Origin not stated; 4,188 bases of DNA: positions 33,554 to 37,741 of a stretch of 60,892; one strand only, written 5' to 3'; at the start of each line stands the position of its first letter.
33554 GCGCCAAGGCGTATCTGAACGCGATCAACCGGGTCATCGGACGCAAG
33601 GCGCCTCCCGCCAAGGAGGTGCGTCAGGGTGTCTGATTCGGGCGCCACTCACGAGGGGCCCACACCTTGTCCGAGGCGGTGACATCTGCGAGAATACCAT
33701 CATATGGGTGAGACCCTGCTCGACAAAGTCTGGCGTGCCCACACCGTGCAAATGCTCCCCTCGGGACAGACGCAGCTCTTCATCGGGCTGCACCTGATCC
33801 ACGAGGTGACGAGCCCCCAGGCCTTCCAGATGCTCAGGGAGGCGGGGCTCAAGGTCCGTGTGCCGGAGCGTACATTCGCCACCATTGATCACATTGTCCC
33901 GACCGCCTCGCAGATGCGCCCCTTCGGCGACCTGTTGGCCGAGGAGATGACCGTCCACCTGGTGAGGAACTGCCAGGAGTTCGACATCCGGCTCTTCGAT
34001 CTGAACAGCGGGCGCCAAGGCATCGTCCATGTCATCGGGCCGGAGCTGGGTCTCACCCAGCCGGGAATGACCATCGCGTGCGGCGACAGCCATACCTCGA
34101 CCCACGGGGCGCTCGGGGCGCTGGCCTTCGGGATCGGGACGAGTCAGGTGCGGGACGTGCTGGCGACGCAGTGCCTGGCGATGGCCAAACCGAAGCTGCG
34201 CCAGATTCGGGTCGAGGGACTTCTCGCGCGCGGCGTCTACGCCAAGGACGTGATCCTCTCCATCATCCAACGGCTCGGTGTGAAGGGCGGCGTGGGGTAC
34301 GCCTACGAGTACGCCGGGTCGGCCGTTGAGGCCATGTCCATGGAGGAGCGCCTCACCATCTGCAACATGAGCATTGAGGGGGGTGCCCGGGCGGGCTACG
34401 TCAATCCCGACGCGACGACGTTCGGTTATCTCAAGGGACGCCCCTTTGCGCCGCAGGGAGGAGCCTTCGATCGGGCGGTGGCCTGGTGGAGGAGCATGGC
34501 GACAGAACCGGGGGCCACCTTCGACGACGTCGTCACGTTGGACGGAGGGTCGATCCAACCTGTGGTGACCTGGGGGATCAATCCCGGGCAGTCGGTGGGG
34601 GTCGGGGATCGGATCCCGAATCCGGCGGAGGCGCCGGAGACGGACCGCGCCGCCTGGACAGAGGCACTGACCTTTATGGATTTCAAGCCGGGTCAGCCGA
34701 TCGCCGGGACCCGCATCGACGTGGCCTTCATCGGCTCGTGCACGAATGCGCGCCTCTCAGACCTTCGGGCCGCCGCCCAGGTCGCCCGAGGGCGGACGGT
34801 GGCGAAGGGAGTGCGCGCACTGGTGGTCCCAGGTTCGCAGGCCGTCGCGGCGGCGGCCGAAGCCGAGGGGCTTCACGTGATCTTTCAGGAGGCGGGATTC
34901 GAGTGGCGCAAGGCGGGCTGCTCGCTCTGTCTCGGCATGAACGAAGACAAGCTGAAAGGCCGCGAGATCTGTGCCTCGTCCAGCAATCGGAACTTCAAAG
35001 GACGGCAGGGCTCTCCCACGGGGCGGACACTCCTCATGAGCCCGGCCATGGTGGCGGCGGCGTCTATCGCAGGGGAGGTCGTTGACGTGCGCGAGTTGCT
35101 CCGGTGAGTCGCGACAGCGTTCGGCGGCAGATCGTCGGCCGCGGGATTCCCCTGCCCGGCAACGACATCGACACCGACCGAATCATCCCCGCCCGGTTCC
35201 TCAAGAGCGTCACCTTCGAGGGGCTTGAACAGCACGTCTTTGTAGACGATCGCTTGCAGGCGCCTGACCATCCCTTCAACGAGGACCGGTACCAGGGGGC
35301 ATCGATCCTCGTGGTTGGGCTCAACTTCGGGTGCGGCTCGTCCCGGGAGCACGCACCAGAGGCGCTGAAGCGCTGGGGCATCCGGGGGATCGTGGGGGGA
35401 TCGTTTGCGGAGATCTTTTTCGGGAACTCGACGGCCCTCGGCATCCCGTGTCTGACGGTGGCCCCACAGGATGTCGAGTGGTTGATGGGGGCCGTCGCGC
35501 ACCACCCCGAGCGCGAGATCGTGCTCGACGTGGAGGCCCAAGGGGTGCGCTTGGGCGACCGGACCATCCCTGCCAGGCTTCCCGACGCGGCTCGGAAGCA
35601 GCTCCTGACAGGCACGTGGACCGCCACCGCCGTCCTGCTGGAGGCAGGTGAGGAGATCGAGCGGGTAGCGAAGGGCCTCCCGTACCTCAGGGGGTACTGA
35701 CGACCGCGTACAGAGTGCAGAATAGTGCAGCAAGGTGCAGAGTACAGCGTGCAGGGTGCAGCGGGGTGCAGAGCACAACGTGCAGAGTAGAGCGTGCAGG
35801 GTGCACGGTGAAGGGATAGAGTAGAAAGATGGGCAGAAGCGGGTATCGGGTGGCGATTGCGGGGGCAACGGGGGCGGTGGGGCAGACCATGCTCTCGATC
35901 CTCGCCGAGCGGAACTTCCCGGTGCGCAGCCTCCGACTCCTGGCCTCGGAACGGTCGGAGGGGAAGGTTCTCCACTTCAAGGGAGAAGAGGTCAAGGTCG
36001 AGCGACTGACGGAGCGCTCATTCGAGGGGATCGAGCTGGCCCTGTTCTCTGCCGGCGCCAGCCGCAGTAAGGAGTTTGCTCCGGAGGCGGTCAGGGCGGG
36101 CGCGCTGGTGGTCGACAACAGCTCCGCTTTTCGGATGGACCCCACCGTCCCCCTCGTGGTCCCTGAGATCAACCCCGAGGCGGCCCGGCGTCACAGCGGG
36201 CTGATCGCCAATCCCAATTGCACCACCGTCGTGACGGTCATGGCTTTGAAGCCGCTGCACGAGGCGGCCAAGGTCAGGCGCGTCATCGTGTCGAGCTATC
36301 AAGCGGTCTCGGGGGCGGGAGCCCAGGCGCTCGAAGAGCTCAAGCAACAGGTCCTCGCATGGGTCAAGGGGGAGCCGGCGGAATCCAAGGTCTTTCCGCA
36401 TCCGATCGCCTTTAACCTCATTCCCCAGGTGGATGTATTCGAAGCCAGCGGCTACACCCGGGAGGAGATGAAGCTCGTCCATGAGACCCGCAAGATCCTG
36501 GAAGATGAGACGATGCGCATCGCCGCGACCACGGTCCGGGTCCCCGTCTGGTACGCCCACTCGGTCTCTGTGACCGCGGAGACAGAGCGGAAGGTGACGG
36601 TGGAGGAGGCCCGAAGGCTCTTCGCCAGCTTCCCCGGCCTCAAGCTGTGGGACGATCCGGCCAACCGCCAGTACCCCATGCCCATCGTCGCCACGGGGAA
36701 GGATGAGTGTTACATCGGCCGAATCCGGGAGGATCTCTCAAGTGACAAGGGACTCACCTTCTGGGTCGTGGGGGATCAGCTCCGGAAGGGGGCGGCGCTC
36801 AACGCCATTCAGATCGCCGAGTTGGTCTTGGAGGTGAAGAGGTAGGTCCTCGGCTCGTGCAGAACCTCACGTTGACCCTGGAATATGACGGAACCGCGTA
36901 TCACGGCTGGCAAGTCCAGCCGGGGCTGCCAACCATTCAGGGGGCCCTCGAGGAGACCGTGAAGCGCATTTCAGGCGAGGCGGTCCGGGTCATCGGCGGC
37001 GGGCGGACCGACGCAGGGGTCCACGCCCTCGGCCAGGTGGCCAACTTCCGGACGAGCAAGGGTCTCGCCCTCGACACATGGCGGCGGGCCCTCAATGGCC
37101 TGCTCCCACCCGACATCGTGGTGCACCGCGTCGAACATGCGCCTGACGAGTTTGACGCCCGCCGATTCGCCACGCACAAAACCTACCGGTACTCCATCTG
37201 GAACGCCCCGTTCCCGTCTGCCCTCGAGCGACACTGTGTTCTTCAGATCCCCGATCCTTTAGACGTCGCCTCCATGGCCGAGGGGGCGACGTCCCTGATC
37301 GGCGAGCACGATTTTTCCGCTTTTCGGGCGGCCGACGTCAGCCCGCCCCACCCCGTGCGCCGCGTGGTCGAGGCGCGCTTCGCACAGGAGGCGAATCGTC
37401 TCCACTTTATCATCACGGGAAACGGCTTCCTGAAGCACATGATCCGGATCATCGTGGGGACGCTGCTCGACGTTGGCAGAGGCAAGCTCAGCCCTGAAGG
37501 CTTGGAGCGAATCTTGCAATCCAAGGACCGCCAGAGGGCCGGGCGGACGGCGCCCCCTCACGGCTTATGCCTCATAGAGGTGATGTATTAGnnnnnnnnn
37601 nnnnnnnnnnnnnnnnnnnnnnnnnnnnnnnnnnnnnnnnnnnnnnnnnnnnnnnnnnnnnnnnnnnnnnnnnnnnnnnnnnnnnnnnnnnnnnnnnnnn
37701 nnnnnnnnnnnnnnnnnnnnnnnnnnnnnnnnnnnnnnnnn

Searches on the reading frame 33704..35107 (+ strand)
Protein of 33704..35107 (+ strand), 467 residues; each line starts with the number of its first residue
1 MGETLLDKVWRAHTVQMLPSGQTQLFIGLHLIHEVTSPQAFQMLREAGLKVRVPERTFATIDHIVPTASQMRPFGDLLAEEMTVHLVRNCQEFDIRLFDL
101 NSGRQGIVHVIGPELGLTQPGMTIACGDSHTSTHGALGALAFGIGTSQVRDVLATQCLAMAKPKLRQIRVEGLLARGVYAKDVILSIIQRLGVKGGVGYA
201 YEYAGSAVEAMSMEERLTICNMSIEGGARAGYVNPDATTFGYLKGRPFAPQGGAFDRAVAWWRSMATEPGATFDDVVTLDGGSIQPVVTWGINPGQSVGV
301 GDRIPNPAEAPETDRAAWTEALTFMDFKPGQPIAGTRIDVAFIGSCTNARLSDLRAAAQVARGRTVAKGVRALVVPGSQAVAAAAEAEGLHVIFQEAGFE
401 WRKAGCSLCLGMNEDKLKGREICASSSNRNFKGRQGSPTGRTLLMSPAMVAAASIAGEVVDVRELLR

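Call 25: search_protein_families(library=pfam, proteins=[window:33704-35107:+], max_evalue=0.00001)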
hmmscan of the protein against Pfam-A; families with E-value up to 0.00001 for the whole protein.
window:33704-35107:+ (467 aa): 1 family
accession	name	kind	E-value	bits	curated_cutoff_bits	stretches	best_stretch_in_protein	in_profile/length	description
PF00330.25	Aconitase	-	5.1e-167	557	28.7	1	7-457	1-463/463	Aconitase family (aconitate hydratase)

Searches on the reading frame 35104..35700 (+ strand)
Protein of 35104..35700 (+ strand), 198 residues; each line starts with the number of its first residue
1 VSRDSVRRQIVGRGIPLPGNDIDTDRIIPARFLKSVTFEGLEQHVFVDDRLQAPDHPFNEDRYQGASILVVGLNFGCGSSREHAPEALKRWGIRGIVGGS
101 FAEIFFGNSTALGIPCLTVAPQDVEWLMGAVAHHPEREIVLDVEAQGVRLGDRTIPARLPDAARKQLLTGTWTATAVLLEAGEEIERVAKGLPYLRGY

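Call 25: search_protein_families(library=pfam, proteins=[window:35104-35700:+], max_evalue=0.00001)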
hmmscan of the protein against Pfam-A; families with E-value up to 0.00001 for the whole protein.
window:35104-35700:+ (198 aa): 1 family
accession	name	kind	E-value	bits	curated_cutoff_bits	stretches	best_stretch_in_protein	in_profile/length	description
PF00694.25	Aconitase_C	-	1e-18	68.4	22.8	1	19-118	16-127/131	Aconitase C-terminal domain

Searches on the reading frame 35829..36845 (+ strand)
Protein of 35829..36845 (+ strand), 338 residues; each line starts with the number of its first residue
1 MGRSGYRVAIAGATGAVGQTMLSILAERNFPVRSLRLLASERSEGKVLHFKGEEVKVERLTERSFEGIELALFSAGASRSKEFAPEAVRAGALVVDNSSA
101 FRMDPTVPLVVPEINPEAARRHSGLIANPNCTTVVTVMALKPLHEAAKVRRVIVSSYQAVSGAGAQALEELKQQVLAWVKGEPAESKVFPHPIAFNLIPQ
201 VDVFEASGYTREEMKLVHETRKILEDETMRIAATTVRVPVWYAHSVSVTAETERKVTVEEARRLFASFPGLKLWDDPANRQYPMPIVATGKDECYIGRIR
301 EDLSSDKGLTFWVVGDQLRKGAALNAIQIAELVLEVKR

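Call 25: search_protein_families(library=pfam, proteins=[window:35829-36845:+], max_evalue=0.00001)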
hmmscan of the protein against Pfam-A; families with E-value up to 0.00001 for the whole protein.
window:35829-36845:+ (338 aa): 2 families
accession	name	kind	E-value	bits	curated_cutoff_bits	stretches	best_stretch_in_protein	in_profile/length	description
PF02774.23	Semialdhyde_dhC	-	8.8e-56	189.4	26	1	140-320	1-184/184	Semialdehyde dehydrogenase, dimerisation domain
PF01118.30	Semialdhyde_dh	-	1.3e-34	119.6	26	1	7-120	1-119/121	Semialdehyde dehydrogenase, NAD binding domain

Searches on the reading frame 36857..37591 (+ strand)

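Call 25: search_protein_families(library=pfam, proteins=[window:36857-37591:+], max_evalue=0.00001)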
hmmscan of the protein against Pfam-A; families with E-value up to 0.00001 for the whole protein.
window:36857-37591:+ (244 aa): 1 family
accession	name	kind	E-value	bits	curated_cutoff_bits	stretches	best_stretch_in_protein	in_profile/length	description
PF01416.25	PseudoU_synth_1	-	2.9e-42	143.9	23.3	2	144-244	2-107/108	tRNA pseudouridine synthase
